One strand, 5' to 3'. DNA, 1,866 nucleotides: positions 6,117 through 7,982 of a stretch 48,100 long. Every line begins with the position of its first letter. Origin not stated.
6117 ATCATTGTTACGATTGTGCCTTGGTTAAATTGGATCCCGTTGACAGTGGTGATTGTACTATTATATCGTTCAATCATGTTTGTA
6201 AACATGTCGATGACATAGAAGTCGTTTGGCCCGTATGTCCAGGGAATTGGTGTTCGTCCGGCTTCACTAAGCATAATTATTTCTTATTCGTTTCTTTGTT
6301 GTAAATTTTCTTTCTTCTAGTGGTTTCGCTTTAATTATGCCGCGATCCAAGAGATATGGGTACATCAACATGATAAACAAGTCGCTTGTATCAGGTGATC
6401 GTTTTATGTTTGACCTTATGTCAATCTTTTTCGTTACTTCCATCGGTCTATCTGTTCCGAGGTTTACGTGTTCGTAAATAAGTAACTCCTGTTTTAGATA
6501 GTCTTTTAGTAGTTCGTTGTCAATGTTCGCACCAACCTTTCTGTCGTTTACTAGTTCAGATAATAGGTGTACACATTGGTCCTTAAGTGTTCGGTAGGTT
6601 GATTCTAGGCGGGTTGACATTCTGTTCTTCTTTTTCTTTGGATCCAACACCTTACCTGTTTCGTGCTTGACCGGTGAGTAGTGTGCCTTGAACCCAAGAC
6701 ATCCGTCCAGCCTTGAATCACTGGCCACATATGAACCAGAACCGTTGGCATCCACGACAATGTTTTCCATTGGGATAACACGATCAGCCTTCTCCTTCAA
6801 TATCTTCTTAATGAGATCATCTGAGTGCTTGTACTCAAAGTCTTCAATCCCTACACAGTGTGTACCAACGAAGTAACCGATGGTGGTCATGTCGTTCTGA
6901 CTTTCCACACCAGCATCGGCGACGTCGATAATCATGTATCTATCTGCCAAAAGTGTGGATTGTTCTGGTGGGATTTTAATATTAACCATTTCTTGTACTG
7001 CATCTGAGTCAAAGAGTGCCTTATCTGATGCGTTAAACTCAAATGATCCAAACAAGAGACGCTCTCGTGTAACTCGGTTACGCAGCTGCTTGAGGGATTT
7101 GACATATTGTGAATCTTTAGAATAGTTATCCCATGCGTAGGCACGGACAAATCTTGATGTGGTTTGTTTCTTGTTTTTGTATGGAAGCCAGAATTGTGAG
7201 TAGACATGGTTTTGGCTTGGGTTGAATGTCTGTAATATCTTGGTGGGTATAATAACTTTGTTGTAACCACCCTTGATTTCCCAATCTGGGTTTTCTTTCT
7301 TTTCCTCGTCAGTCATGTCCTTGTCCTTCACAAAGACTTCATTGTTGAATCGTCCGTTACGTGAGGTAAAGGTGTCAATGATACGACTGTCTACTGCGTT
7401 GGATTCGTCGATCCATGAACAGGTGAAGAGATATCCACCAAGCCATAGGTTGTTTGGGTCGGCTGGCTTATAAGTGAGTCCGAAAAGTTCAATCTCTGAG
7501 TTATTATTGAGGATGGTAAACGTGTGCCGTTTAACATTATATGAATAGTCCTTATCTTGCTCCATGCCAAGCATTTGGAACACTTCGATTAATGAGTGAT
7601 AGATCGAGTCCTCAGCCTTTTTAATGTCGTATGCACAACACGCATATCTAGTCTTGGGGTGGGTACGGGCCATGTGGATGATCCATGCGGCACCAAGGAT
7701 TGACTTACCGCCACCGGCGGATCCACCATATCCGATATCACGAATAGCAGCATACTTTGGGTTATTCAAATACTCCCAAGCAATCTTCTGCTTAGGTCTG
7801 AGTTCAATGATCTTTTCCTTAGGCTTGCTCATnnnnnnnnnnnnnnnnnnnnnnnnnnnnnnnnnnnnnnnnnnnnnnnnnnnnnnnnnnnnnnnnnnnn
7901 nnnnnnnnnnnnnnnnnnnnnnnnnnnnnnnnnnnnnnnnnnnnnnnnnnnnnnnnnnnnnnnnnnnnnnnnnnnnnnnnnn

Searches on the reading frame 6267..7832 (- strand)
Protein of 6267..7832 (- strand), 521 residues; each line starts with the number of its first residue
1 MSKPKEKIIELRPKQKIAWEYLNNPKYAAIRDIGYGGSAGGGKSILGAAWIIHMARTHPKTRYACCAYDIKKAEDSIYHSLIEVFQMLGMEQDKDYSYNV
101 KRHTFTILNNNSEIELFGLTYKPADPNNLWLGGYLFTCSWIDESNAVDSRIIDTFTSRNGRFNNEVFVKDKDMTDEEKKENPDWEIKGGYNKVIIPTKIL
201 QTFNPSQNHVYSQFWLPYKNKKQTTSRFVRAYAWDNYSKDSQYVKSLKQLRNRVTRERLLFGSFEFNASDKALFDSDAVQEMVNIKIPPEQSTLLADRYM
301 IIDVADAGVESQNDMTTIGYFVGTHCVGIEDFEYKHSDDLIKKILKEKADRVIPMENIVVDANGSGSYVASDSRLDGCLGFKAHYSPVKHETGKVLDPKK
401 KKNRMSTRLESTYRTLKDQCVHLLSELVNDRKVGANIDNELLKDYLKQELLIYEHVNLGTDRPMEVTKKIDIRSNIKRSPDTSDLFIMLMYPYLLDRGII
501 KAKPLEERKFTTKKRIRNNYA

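Call 17: search_protein_families(library=phrogs, proteins=[window:6267-7832:-], max_evalue=0.001)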
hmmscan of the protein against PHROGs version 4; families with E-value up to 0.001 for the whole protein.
window:6267-7832:- (521 aa): 3 families
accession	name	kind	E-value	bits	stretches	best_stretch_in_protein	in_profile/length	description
phrog_2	-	head and packaging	8.3e-16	58.9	1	7-497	262-596/807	terminase large subunit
phrog_979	-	head and packaging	7.7e-10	39.1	1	35-292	171-430/642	terminase large subunit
phrog_14105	-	unknown function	5.5e-05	23.4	1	166-196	211-241/297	-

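Call 18: find_related_loci(query=window:6267-7832:-, collection=viral_contigs, flank=10000)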
Query window:6267-7832:- (521 aa) in viral_contigs; peptide patterns used: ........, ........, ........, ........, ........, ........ (x = any residue, [..] = any of these).
163 stretches matched a pattern, but none encodes a relative of the query by tblastn (E <= 1e-3).

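Call 23: search_dna_similar(query=window:6267-7832:-, collection=phages, mode=protein, max_rows=25)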
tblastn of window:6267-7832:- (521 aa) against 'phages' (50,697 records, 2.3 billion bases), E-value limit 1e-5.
Records with a match: 13; places in all: 13; records where one place covers at least 80% of the query: 12.
Best place of each record, by identity: <60% 13.
By first word of the organism name: Polaribacter 4; Bacteroides 3; Cellulophaga 2; Bacteriophage 2; Flavobacterium 2.
By host as written in the record: - 6; Cellulophaga baltica #10 2; Bacteroides salyersiae BG8 2; Flavobacterium sp. 2; Bacteroides caecimuris 1.
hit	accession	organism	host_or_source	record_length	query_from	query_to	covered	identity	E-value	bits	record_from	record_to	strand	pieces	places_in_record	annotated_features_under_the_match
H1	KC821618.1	Cellulophaga phage phi10:1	Cellulophaga baltica #10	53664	9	491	93%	26.9%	4e-24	112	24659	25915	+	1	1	terminase large subunit | hypothetical protein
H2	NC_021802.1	Cellulophaga phage phi10:1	Cellulophaga baltica #10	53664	9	491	93%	26.9%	4e-24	112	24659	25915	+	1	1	terminase large subunit | hypothetical protein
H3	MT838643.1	Bacteriophage sp.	human fecal samples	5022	4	491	94%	26.1%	9e-22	105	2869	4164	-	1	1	record has no annotation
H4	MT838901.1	Bacteriophage sp.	human fecal samples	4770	50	508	88%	24.5%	6e-27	121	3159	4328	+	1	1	record has no annotation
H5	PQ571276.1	Bacteroides phage BS-TP3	Bacteroides salyersiae BG8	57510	50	508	88%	24.5%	8e-27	121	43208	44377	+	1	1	terminase large subunit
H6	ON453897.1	Bacteroides phage Versailles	Bacteroides caecimuris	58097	50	488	84%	25.2%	6e-28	124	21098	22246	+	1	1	terminase large subunit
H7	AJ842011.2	Flavobacterium phage 11b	Flavobacterium sp.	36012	50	491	85%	23.6%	5e-21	103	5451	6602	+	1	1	terminase large subunit | Terminase_3; Region: Phage terminase large subunit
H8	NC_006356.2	Flavobacterium phage 11b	Flavobacterium sp.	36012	50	491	85%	23.6%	5e-21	103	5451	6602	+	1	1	terminase large subunit | Terminase_3; Region: Phage terminase large subunit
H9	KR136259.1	Polaribacter phage P12002L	seawater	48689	50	515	89%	21.8%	1e-11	74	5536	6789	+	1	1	terminase large subunit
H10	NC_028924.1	Polaribacter phage P12002L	seawater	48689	50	515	89%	21.8%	1e-11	74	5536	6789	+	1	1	terminase large subunit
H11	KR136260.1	Polaribacter phage P12002S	seawater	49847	50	515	89%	21.8%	1e-11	74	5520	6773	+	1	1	terminase large subunit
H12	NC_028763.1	Polaribacter phage P12002S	seawater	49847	50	515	89%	21.8%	1e-11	74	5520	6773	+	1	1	terminase large subunit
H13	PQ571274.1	Bacteroides phage BS-TP1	Bacteroides salyersiae BG8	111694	50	274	43%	24.6%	3e-7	59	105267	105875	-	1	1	terminase large subunit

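Call 36: find_related_loci(query=window:6267-7832:-, collection=metagenome_contigs, flank=10000)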
Query window:6267-7832:- (521 aa) in metagenome_contigs; peptide patterns used: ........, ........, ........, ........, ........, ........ (x = any residue, [..] = any of these).
600 stretches matched a pattern (row limit reached: there are more); 1 encode a relative of the query (tblastn E <= 1e-3); 1 distinct loci.
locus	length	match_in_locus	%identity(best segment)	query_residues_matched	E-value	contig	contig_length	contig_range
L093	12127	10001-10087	59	166-194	1e-6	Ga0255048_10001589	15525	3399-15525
